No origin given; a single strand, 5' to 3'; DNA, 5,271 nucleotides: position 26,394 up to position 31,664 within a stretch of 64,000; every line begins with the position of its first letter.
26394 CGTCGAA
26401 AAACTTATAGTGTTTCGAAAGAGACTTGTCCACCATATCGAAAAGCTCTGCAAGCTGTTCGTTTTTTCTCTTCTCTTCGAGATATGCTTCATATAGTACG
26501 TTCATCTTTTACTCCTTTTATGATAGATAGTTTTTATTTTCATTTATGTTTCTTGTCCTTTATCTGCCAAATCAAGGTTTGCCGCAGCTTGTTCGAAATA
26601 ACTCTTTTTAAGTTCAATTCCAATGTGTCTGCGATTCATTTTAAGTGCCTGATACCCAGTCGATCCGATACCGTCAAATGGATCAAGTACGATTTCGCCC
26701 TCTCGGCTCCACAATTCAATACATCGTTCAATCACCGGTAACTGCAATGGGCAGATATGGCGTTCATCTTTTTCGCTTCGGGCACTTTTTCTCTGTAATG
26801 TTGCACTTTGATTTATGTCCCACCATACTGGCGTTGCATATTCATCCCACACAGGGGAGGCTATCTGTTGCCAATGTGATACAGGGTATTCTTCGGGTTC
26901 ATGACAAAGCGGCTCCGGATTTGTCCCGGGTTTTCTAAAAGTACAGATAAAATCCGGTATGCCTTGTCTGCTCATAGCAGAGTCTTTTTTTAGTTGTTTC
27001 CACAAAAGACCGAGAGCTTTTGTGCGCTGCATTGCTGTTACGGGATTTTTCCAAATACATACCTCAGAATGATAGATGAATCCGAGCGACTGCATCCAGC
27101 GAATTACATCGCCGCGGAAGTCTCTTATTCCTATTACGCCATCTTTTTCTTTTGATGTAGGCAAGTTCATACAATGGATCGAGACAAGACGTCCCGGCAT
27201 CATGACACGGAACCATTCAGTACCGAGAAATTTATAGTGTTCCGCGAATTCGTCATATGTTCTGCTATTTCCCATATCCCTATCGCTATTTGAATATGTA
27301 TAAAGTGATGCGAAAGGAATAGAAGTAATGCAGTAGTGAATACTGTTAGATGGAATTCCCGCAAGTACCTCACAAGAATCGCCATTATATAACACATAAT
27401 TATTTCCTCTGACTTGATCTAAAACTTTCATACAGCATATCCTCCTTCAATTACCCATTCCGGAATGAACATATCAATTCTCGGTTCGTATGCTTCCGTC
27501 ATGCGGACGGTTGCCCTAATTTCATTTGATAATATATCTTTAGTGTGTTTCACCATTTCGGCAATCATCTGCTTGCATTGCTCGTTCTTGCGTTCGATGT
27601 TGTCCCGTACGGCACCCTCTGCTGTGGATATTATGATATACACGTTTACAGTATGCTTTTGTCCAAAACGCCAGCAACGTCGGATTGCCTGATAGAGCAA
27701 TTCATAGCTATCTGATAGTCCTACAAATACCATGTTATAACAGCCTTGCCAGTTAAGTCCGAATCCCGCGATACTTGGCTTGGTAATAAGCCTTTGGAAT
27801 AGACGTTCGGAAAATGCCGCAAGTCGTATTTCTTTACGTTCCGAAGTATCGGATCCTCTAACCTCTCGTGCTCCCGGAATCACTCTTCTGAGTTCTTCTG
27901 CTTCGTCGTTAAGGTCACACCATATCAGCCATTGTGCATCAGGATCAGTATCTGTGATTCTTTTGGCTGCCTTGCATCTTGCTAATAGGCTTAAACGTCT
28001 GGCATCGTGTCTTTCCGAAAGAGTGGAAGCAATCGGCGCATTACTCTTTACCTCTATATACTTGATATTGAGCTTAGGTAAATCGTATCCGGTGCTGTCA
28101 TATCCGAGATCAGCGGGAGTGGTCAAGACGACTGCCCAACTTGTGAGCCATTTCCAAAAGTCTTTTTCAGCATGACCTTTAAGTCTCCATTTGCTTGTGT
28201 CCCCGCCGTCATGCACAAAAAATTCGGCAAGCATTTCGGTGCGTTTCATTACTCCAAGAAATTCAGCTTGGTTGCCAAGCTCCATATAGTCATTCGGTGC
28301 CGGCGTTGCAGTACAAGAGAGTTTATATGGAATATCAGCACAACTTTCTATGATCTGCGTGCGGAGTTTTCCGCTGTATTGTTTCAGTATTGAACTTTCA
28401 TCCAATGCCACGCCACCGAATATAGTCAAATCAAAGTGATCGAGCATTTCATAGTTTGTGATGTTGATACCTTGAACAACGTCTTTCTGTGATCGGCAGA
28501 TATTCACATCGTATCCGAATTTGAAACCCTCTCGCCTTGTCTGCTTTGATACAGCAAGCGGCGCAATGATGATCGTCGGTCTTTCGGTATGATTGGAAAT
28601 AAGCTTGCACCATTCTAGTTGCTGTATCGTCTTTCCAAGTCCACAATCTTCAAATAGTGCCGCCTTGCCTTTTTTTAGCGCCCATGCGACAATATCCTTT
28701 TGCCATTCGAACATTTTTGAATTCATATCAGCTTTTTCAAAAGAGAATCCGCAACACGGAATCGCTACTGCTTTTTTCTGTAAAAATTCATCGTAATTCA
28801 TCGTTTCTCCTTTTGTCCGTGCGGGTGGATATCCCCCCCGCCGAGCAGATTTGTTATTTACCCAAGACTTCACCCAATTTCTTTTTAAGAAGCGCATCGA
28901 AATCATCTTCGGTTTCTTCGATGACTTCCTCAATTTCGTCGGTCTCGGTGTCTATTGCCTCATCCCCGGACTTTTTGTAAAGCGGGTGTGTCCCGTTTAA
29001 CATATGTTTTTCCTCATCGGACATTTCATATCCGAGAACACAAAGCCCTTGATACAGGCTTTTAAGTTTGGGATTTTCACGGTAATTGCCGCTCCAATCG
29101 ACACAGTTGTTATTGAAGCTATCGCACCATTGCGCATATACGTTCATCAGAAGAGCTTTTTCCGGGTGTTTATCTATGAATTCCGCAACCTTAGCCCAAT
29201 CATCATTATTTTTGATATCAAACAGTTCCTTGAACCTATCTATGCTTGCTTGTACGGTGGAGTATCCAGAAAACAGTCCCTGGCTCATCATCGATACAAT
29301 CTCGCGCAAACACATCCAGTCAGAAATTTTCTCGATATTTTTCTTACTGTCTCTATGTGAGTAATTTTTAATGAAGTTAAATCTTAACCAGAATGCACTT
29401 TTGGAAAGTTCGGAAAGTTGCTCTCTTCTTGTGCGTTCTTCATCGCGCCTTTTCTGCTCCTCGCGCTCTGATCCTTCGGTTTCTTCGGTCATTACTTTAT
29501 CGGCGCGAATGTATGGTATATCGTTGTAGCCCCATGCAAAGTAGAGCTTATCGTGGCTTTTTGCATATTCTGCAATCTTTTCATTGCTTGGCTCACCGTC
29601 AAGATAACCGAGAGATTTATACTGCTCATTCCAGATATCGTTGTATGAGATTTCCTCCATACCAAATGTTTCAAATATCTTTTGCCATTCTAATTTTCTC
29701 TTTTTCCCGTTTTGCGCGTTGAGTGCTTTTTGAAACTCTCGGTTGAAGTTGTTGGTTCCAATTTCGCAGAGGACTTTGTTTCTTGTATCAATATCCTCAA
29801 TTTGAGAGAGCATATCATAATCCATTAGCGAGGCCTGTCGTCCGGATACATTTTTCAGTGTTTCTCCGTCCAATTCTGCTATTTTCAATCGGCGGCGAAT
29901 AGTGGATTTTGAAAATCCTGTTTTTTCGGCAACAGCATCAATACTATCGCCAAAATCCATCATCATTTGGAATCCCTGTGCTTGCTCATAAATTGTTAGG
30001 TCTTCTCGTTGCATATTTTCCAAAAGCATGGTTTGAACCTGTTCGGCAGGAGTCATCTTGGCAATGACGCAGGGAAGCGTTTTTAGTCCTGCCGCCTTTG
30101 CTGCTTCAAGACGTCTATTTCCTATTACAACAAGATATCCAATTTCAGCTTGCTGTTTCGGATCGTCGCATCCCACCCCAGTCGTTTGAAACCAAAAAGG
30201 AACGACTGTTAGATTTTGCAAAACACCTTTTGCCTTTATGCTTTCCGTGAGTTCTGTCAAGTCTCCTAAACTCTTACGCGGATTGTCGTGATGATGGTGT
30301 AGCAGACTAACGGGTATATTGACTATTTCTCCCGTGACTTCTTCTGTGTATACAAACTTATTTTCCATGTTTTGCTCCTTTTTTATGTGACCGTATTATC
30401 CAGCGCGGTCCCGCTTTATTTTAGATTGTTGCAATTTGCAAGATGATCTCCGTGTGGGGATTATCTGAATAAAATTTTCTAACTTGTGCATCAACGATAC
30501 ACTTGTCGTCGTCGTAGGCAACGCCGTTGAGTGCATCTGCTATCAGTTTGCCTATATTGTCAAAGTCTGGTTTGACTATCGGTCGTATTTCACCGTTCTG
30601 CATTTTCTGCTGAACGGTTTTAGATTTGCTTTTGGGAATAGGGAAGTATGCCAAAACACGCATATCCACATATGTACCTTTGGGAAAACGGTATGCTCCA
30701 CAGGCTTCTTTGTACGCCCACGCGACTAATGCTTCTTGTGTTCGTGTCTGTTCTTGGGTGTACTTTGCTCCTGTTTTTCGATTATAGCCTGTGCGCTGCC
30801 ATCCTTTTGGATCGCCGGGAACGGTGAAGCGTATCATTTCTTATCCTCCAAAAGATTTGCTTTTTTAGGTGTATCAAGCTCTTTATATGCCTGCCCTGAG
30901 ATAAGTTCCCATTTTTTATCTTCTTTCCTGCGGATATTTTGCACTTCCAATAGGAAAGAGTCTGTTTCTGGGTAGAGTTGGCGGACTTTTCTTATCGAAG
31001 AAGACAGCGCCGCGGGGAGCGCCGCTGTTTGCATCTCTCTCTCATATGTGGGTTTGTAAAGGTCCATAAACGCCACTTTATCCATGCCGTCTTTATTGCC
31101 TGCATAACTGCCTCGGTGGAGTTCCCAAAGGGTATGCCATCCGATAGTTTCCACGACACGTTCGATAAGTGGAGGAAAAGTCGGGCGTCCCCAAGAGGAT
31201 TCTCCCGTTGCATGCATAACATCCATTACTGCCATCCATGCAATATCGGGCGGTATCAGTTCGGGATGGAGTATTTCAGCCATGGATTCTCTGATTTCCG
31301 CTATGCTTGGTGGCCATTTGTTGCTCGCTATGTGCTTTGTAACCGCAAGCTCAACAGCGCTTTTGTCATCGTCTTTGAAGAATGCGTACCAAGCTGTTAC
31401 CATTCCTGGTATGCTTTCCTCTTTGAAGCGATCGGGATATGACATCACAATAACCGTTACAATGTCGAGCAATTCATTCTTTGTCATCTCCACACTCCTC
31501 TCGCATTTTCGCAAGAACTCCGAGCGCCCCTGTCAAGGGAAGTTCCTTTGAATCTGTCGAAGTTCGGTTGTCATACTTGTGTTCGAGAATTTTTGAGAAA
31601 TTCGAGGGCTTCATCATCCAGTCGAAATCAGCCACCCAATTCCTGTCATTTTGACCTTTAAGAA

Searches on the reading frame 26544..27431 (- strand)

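Call 42: search_protein_families(library=phrogs, proteins=[window:26544-27431:-], max_evalue=0.00001)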
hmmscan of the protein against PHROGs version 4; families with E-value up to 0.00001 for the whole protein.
window:26544-27431:- (295 aa): 10 families
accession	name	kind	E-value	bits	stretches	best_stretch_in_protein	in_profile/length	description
phrog_67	-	other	1.6e-41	144.2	1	10-289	122-346/743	DNA methyltransferase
phrog_16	-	DNA, RNA and nucleotide metabolism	9.7e-33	114.4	1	77-291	672-914/986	DNA helicase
phrog_498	-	other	4.1e-18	66.2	1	178-282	320-416/633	DNA methyltransferase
phrog_3008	-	other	4.4e-13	50.1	1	212-286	137-211/244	DNA methyltransferase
phrog_12517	-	unknown function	5.7e-12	46.4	1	16-136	164-278/316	-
phrog_18293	-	other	5.5e-10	40.2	1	222-286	41-107/119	methyltransferase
phrog_6952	-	other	4.5e-09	37.4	1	224-286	113-175/181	DNA methyltransferase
phrog_6025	-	other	1.1e-08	35.9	1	4-138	4-119/192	DNA methyltransferase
phrog_8769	-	other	3.8e-06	27.6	1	245-284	12-51/71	methyltransferase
phrog_23148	-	unknown function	5.3e-06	27.6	1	214-286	76-146/165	-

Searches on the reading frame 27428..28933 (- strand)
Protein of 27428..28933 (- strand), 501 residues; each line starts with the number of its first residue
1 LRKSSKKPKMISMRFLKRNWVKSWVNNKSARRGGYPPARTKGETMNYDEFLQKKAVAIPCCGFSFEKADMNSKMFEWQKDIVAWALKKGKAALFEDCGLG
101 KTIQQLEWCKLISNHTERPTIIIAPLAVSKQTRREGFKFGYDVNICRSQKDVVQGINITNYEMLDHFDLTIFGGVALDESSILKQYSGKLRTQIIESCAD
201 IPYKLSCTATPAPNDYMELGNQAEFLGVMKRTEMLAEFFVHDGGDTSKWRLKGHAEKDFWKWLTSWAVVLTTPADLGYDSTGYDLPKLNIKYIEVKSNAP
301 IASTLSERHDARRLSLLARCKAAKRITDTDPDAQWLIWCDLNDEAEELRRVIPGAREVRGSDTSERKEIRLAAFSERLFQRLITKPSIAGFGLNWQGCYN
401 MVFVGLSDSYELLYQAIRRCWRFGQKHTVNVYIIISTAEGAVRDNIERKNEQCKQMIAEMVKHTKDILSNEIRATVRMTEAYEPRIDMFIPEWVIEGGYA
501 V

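Call 42: search_protein_families(library=phrogs, proteins=[window:27428-28933:-], max_evalue=0.00001)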
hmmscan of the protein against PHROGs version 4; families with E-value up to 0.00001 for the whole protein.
window:27428-28933:- (501 aa): 3 families
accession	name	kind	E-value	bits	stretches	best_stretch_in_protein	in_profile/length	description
phrog_62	-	DNA, RNA and nucleotide metabolism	8.9e-63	213.4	1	50-471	676-1147/1881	DNA helicase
phrog_16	-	DNA, RNA and nucleotide metabolism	1.6e-35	123.7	1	47-465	250-626/986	DNA helicase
phrog_11354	-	unknown function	2.4e-09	37.9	1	380-458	25-106/116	-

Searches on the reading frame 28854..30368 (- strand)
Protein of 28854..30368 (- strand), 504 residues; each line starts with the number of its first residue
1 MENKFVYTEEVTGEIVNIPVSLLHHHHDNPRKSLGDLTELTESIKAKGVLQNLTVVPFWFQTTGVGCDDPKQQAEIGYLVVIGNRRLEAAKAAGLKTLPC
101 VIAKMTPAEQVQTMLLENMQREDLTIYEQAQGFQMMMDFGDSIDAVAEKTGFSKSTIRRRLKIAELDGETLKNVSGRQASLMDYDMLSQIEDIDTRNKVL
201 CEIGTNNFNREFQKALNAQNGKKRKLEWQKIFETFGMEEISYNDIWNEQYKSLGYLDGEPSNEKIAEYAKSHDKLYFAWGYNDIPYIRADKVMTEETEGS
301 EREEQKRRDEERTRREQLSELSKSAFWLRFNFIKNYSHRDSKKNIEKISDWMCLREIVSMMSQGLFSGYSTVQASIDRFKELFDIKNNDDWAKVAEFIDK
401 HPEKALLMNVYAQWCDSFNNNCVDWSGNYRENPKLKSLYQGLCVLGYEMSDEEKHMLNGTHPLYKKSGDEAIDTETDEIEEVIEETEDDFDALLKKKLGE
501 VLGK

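Call 42: search_protein_families(library=phrogs, proteins=[window:28854-30368:-], max_evalue=0.00001)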
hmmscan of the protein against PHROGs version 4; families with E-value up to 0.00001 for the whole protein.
window:28854-30368:- (504 aa): 12 families
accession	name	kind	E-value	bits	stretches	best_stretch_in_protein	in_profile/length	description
phrog_6218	-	DNA, RNA and nucleotide metabolism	1.3e-73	249.8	2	14-241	4-220/506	ParB-like partition protein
phrog_4715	-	DNA, RNA and nucleotide metabolism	8.8e-39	134.4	1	15-330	147-449/630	ParB-like partition protein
phrog_3264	-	DNA, RNA and nucleotide metabolism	1.5e-20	75.1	1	8-225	42-220/337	ParB-like partition protein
phrog_1033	-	DNA, RNA and nucleotide metabolism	1.5e-14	55.5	1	15-179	33-191/334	ParB-like partition protein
phrog_18726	-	unknown function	3.3e-13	50.2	1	14-197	2-206/572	-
phrog_620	-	DNA, RNA and nucleotide metabolism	5.4e-08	34.2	0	80-249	56-209/217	ParB-like partition protein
phrog_940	-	DNA, RNA and nucleotide metabolism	1.3e-07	32.2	1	14-155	5-125/388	nuclease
phrog_12047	-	DNA, RNA and nucleotide metabolism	1.9e-07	31.9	0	78-130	43-96/301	ParB-like partition nuclease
phrog_498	-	other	2e-07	30.9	1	10-162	30-165/633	DNA methyltransferase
phrog_3951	-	unknown function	7.2e-07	30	1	6-165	9-164/301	-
phrog_8071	-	DNA, RNA and nucleotide metabolism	8e-07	29.6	1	12-163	4-132/389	ParB-like partition protein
phrog_7783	-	unknown function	4.3e-06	26.7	1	35-171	25-151/634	-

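Call 53: search_protein_families(library=pfam, proteins=[window:28854-30368:-], max_evalue=1)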
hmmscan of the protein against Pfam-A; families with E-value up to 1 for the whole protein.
window:28854-30368:- (504 aa): 7 families
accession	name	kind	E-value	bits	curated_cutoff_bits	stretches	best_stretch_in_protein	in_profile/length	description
PF02195.25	ParB_N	-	2.2e-13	50.5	26.3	1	14-120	2-95/95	ParB N-terminal domain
PF17762.8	HTH_ParB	-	2.7e-06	27.9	22.6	1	122-209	1-89/102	ParB HTH domain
PF13384.12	HTH_23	-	0.0049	17.1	24.6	1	125-163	3-40/50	Homeodomain-like domain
PF13518.12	HTH_28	-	0.0059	17.1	25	1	136-177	9-50/52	Helix-turn-helix domain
PF13556.12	HTH_30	-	0.011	16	27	0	137-174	9-47/59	PucR C-terminal helix-turn-helix domain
PF13730.12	HTH_36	-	0.078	13.2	25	1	142-165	27-50/55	Helix-turn-helix domain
PF13412.12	HTH_24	-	0.091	12.8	21.9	1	143-167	20-44/48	Winged helix-turn-helix DNA-binding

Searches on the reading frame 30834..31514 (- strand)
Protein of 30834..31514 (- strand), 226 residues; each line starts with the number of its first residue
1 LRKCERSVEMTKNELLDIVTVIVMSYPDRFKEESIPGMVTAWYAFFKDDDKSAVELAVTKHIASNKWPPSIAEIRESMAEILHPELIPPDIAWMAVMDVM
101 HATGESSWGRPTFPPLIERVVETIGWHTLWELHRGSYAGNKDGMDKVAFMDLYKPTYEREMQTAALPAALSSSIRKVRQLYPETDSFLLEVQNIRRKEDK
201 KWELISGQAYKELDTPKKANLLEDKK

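Call 42: search_protein_families(library=phrogs, proteins=[window:30834-31514:-], max_evalue=0.00001)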
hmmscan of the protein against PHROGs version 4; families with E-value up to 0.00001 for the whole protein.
window:30834-31514:- (226 aa): 2 families
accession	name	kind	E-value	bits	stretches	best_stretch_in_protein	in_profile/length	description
phrog_9804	-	unknown function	7.5e-44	151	1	10-201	1-197/214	-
phrog_2289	-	DNA, RNA and nucleotide metabolism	1.8e-09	38.9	1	10-79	1-68/116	helicase loader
